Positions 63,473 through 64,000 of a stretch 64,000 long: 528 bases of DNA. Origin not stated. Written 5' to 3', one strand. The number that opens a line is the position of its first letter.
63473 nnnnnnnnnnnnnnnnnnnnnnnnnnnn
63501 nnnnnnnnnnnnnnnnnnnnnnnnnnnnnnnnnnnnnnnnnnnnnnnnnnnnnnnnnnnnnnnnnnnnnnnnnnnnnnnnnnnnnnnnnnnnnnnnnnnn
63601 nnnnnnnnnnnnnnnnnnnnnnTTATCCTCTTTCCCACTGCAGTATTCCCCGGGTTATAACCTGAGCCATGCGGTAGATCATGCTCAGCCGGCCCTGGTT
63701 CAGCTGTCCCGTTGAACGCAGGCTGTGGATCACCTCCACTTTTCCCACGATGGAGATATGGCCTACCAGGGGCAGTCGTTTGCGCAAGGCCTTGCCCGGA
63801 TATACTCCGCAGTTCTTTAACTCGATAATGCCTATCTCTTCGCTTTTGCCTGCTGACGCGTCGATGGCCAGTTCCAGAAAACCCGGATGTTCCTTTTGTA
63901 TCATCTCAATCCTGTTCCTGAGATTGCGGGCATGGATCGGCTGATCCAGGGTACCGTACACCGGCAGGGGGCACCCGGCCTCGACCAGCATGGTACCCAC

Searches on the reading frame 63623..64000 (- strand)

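Call 82: search_protein_families(library=pfam, proteins=[window:63623-64000:-], max_evalue=0.001)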
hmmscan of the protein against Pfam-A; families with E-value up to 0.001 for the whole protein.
window:63623-64000:- (125 aa): 1 family
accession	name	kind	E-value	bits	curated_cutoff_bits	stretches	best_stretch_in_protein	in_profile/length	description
PF06866.16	DUF1256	-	2.8e-28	98.9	27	1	2-117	48-163/164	Protein of unknown function (DUF1256)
